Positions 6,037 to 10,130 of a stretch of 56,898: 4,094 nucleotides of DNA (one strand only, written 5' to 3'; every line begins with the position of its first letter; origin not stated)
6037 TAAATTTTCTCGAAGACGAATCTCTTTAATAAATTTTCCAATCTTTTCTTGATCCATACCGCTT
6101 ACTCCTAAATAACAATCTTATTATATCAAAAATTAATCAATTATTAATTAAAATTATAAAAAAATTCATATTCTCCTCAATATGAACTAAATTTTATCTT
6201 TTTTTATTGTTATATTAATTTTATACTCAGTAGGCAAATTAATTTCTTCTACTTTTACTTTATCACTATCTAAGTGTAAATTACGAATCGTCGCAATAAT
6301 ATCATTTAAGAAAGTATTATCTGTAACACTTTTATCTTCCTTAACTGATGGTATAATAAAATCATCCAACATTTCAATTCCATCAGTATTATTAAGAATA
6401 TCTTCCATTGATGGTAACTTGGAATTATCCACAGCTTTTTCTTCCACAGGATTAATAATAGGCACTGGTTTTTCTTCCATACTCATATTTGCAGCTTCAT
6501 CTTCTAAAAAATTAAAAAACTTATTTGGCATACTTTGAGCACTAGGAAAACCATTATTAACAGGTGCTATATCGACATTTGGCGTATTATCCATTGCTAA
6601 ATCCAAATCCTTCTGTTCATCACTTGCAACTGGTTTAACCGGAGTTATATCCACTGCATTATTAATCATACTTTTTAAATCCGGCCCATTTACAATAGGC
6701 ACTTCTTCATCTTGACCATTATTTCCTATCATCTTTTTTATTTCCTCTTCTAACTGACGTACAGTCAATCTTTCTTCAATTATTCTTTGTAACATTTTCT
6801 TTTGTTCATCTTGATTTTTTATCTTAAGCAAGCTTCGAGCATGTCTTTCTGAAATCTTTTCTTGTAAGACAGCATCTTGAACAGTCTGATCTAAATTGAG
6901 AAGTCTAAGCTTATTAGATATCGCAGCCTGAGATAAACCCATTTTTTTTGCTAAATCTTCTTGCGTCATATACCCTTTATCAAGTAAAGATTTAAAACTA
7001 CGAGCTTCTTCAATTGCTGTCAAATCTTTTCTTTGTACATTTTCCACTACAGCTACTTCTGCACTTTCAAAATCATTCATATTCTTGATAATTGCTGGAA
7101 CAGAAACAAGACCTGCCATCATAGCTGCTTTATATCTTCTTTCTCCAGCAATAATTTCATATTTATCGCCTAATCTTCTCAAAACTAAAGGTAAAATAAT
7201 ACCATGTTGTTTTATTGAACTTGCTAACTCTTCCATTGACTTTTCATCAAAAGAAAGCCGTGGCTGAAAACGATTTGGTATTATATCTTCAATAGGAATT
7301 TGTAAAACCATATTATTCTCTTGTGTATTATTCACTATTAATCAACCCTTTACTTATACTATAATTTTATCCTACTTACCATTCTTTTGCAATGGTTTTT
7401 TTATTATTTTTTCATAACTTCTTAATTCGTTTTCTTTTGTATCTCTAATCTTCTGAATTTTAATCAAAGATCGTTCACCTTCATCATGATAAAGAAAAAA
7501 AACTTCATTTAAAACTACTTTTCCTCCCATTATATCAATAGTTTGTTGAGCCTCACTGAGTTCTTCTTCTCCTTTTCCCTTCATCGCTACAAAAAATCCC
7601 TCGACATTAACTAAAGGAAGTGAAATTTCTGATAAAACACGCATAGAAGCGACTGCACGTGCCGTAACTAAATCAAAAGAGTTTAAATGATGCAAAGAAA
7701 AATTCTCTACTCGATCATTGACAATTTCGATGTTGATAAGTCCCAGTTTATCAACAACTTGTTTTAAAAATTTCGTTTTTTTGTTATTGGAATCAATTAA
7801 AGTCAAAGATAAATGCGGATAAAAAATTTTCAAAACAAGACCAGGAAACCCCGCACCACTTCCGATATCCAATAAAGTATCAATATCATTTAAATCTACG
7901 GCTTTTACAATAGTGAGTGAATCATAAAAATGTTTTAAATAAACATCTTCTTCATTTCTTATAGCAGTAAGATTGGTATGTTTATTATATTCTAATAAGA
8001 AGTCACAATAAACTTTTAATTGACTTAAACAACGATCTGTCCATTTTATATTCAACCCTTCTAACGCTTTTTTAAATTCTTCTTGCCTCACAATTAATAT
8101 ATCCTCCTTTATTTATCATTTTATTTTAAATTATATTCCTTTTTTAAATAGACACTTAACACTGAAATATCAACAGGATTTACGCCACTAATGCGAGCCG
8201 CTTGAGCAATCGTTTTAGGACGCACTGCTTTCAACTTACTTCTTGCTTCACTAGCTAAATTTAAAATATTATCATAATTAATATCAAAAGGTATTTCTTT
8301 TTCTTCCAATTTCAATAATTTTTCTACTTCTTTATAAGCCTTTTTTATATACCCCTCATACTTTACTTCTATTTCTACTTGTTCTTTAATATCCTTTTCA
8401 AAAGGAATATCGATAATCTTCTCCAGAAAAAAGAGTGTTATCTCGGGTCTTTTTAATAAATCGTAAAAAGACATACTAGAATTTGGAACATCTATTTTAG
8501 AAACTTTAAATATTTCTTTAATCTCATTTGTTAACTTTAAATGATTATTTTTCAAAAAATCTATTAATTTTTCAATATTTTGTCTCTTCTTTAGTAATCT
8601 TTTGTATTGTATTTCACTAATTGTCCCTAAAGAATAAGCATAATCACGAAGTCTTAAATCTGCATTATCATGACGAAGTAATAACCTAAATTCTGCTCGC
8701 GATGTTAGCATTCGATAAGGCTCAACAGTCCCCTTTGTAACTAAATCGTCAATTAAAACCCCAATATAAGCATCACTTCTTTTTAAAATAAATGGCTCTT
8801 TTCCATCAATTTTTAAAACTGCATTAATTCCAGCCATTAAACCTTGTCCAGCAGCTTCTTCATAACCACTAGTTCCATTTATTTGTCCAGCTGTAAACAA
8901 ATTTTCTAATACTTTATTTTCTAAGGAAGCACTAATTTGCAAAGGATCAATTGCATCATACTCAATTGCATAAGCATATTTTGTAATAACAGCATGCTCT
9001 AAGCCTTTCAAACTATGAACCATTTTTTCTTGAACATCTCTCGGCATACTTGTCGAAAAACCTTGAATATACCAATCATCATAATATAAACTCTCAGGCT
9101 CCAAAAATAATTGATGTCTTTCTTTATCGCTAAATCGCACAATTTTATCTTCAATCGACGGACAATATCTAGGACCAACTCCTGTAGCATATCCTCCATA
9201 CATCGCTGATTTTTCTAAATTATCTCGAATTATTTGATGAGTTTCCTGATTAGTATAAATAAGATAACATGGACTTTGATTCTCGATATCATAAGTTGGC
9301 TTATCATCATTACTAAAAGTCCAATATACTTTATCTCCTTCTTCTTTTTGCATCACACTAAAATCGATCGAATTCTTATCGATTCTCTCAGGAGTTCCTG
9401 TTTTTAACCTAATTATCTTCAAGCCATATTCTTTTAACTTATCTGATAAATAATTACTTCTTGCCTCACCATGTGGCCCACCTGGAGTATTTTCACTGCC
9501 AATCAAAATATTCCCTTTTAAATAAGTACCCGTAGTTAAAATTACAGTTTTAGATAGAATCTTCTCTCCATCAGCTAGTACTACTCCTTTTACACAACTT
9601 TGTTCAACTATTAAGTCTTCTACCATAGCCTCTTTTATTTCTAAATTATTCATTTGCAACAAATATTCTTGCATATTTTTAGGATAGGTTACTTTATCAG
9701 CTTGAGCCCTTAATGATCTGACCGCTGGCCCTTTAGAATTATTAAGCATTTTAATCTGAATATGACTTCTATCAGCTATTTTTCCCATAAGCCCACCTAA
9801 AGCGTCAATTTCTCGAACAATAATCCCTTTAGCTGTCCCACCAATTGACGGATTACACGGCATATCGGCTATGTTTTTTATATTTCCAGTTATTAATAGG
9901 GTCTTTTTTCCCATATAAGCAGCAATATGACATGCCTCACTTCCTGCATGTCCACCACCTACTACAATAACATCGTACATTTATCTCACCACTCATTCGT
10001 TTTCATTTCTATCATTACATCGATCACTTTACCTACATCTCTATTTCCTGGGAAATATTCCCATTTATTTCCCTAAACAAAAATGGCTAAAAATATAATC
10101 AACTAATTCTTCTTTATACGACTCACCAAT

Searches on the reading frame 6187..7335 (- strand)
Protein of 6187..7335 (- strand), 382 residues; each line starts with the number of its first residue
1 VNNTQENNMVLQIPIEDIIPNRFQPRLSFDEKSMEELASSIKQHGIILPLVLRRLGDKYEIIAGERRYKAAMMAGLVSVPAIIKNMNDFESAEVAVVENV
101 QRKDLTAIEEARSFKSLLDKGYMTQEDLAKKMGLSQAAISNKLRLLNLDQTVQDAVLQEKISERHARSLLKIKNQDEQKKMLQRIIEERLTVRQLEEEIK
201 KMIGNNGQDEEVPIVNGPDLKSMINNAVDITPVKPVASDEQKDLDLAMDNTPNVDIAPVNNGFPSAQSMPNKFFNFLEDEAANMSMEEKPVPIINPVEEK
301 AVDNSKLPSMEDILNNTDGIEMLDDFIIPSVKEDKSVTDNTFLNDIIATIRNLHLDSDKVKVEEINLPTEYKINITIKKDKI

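Call 7: search_protein_families(library=pfam, proteins=[window:6187-7335:-])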
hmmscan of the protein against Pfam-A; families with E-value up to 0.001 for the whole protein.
window:6187-7335:- (382 aa): 3 families
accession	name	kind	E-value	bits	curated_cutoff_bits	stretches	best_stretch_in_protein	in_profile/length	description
PF17762.8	HTH_ParB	-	3.8e-33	114.1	22.6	1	103-202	1-100/102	ParB HTH domain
PF02195.25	ParB_N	-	2.1e-31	108.3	26.3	1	10-101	3-95/95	ParB N-terminal domain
PF01381.28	HTH_3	-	0.0002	21.8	23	1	115-141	2-28/55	Helix-turn-helix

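Call 13: search_protein_families(library=ncbifam, proteins=[window:6187-7335:-])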
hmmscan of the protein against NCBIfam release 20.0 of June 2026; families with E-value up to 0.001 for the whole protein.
window:6187-7335:- (382 aa): 7 families
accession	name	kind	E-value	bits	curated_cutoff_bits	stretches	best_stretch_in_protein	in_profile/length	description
TIGR04285.1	nucleoid_noc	exception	1.9e-80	269.9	315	1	10-209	2-201/255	nucleoid occlusion protein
TIGR00180.1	parB_part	domain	1.3e-52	178.2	58.45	1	10-186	5-186/186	ParB/RepB/Spo0J family partition protein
TIGR03734.1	PRTRC_parB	hypoth_equivalog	1.3e-38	132.9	278.6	1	24-203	7-190/555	PRTRC system ParB family protein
TIGR03454.1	partition_RepB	equivalog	4e-19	69.2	201.5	1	6-145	60-200/325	plasmid partitioning protein RepB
NF010406.0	PRK13832.1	subfamily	1.9e-13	49.8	640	1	30-181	25-178/578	plasmid partitioning protein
NF010440.0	PRK13866.1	equivalog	1.7e-09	37.3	522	1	14-122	77-180/336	plasmid partitioning protein RepB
NF033788.1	HTH_metalloreg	subfamily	0.00085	19.1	55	0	117-149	20-52/77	metalloregulator ArsR/SmtB family transcription factor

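Call 15: search_solved_structures(query=window:6187-7335:-, show_alignments=5, max_evalue=1e-10)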
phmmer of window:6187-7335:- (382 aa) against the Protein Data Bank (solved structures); distinct sequences matched with E-value up to 1e-10: 13.
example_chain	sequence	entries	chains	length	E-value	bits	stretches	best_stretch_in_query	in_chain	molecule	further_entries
7nfu_A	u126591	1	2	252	3.8e-60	207.1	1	2-204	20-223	Nucleoid occlusion protein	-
7ng0_A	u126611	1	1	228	1.7e-59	205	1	10-204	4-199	Nucleoid occlusion protein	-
7ol9_A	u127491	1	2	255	3.6e-53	184.2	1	8-208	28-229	Nucleoid occlusion protein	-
6sdk_A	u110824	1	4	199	3.9e-48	167.6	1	10-202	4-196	Stage 0 sporulation protein J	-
1vz0_A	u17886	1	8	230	2.6e-47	164.9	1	10-197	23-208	Chromosome-partitioning protein Spo0J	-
7bnk_A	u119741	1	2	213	6.5e-43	150.4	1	10-202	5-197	ParB family protein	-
4umk_A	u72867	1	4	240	6.7e-43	150.4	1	7-200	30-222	PROBABLE CHROMOSOME-PARTITIONING PROTEIN PARB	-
7o0n_A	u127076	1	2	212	3.5e-42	148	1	10-202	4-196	ParB family protein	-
7bnr_A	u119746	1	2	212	3.6e-42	148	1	10-202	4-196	ParB family protein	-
6t1f_A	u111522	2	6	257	3.8e-35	124.9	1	12-201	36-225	Chromosome-partitioning protein ParB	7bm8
6y93_A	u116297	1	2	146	3.7e-27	98.6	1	90-208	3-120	Nucleoid occlusion protein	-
6s6h_A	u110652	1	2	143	1.1e-14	57.6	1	92-201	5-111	Chromosome-partitioning protein ParB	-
8qa8_A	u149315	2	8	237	8.7e-14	54.7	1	21-160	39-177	Transcriptional repressor protein KorB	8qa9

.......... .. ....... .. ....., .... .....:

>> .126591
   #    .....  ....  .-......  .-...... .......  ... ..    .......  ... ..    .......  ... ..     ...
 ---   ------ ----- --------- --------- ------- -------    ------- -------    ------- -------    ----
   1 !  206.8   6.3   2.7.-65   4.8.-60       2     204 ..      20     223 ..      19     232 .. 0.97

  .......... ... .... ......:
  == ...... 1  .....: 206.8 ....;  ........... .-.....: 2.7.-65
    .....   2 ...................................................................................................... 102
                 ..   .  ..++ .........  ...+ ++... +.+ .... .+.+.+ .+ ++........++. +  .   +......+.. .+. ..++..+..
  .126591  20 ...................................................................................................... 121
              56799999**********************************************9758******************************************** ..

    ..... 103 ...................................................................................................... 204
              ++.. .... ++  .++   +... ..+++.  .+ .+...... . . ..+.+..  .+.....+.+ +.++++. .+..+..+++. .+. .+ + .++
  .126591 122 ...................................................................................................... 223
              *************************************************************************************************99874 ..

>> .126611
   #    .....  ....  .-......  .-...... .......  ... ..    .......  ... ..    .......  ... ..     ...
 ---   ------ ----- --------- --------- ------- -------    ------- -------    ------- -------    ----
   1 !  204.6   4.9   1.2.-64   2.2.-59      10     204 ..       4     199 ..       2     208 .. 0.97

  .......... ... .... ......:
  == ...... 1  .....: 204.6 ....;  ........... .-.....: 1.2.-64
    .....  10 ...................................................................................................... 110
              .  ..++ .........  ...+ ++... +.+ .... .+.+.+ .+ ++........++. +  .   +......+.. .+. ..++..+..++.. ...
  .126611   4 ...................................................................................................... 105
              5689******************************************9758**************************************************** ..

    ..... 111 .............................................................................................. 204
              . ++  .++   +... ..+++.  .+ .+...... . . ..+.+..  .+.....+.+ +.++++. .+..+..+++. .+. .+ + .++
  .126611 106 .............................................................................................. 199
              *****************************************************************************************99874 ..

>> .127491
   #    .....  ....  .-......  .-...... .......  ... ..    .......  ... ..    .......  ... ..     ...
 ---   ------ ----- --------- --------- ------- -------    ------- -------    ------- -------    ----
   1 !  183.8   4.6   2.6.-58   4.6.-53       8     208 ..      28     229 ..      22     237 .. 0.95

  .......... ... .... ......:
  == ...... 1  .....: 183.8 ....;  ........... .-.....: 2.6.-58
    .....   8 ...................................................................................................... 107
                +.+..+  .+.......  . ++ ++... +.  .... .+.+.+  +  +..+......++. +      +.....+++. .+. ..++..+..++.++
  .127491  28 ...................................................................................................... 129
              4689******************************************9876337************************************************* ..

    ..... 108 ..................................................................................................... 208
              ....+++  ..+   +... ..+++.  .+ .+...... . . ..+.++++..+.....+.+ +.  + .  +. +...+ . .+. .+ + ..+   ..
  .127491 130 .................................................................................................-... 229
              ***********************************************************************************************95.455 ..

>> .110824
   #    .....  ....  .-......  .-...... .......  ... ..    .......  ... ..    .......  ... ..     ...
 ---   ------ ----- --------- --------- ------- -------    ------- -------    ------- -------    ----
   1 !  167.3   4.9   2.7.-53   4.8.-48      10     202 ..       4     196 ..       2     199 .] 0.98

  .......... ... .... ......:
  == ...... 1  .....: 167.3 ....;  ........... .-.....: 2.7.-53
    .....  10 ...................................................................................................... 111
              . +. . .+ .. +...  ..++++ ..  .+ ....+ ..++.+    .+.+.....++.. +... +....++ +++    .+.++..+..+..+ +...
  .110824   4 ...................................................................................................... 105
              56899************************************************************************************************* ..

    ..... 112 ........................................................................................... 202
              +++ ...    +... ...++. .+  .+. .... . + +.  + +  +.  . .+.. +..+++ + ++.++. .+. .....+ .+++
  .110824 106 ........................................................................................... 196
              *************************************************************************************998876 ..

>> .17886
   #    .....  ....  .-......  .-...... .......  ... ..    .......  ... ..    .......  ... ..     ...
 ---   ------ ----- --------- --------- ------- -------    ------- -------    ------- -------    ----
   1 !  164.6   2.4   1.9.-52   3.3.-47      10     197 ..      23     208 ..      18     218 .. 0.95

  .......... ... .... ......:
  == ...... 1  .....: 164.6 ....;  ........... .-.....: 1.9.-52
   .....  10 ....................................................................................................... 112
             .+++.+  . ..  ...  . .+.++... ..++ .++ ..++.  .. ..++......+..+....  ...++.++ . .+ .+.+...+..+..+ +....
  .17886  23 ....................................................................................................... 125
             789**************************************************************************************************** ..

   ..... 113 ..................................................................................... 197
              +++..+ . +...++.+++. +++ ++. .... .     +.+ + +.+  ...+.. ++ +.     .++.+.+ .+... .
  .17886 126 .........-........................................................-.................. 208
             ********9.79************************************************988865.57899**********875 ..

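Call 24: find_homologous_proteins(query=window:6187-7335:-, max_evalue=1e-20)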
Query window:6187-7335:- (382 aa): 8000 proteins with E <= 1e-20 among 8000 candidates; the best 120 are listed.
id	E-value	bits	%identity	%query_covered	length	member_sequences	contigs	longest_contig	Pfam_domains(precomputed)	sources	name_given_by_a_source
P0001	2.5e-231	785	100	98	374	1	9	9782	PF17762.9,PF02195.27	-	-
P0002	7.0e-229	777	99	98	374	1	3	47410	PF17762.9,PF02195.27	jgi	-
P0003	5.5e-178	609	81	98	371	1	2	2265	PF17762.9,PF02195.27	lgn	-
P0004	2.1e-177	608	99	78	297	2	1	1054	PF17762.9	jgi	-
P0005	2.3e-154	532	68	97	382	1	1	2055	PF17762.9,PF02195.27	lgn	-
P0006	3.8e-153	528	68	97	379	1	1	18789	PF01381.29,PF17762.9,PF02195.27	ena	-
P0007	6.5e-150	517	70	97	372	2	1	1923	PF17762.9,PF02195.27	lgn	-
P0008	9.9e-150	517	70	100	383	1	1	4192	PF17762.9,PF02195.27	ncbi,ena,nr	ncbi:MAG: ParB/RepB/Spo0J family partition protein [Bacilli bacterium]|nr:ParB/RepB/Spo0J family par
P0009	2.7e-148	512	67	97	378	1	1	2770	PF17762.9,PF02195.27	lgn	-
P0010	5.6e-147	507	67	97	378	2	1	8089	PF17762.9,PF02195.27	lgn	-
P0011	1.2e-144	500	68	100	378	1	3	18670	PF17762.9,PF02195.27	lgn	-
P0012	1.8e-144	499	68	100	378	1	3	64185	PF17762.9,PF02195.27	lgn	-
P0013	1.8e-144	499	68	100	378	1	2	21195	PF17762.9,PF02195.27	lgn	-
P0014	2.7e-144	499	68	100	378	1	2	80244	PF17762.9,PF02195.27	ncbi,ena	-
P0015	3.3e-143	495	68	97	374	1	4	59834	PF01381.29,PF17762.9,PF02195.27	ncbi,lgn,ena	-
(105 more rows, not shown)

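Call 71: search_protein_representatives(protein=window:6187-7335:-)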
Query: 382 residues. Proteins with E-value up to 0.001 (for the whole library): 85155; up to 1e-10: 46830; up to 1e-30: 8016. The best 150 are listed.
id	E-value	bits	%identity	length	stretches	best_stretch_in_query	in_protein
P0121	1.6e-108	379.3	60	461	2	1-209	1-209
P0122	2.0e-99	349.4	49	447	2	10-357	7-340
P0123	1.2e-98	346.9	56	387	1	1-380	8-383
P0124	2.1e-95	336.2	60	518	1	10-297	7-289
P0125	1.2e-94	333.7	54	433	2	9-340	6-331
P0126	2.0e-92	326.4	55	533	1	5-356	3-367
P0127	4.5e-92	325.3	58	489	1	8-321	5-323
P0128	5.3e-92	325.0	50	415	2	7-286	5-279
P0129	9.8e-91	320.9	51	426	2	10-259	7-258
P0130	4.5e-90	318.7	59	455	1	7-288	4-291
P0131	2.2e-89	316.4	49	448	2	7-288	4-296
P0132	6.8e-89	314.8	59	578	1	9-300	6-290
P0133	5.4e-88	311.9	61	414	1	6-293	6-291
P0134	1.2e-87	310.7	58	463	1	9-306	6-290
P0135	6.9e-87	308.2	54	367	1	9-379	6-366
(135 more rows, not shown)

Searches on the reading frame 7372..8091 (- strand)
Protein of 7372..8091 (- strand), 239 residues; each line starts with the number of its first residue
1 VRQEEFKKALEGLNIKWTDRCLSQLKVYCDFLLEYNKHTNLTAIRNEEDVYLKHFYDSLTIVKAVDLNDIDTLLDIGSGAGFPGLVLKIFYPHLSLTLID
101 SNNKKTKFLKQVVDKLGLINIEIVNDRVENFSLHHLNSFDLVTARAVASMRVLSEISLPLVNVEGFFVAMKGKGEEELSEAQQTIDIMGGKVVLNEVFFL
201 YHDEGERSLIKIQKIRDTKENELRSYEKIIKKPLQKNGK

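Call 7: search_protein_families(library=pfam, proteins=[window:7372-8091:-])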
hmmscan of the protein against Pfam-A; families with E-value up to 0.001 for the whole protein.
window:7372-8091:- (239 aa): 4 families
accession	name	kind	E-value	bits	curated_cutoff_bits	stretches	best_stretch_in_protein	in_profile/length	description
PF02527.21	GidB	-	8.5e-52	175.6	27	1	23-191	3-169/184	rRNA small subunit methyltransferase G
PF13847.12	Methyltransf_31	-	2.3e-07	31.1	27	1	71-148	5-84/145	Methyltransferase domain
PF13649.12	Methyltransf_25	-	5.1e-05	24.3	27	1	74-146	2-72/97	Methyltransferase domain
PF05175.20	MTS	-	6.5e-05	23.1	23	1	61-128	23-90/170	Methyltransferase small domain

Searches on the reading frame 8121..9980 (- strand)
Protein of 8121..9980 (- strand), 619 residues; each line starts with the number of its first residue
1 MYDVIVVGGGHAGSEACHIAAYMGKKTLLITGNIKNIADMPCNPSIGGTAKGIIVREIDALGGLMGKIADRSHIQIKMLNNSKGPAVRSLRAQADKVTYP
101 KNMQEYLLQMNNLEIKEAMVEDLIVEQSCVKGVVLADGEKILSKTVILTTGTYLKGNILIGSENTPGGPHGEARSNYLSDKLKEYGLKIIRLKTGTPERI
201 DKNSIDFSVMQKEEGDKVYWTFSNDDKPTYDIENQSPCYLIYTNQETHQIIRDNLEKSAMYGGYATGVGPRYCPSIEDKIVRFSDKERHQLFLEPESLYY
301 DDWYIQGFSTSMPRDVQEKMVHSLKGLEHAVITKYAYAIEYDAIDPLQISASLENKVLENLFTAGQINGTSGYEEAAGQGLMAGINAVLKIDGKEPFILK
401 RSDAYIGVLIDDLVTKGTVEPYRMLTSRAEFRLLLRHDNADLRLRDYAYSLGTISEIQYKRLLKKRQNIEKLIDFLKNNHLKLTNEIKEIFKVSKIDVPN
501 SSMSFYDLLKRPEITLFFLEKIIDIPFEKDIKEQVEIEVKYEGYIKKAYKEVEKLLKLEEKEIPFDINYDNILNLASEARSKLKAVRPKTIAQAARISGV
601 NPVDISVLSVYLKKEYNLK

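Call 7: search_protein_families(library=pfam, proteins=[window:8121-9980:-])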
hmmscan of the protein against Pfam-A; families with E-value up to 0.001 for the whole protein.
window:8121-9980:- (619 aa): 6 families
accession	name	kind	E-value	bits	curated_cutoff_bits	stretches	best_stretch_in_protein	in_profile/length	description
PF01134.28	GIDA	-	2e-160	534.6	22.1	1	3-395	1-391/391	Glucose inhibited division protein A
PF13932.14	SAM_GIDA_C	-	3.4e-22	78.5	27.1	1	553-608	1-56/57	tRNA modifying enzyme MnmG/GidA C-terminal helical bundle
PF21680.2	GIDA_C_1st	-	7.8e-20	71.9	24.7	1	458-547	3-94/96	tRNA modifying enzyme MnmG/GidA C-terminal helical domain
PF12831.13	FAD_oxidored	-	0.00011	22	27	1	3-31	1-29/416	FAD dependent oxidoreductase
PF00890.30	FAD_binding_2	-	0.00032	20.5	20.4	0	3-32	1-30/414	FAD binding domain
PF07992.20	Pyr_redox_2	-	0.00076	19.4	26.1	0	2-151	1-108/291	Pyridine nucleotide-disulphide oxidoreductase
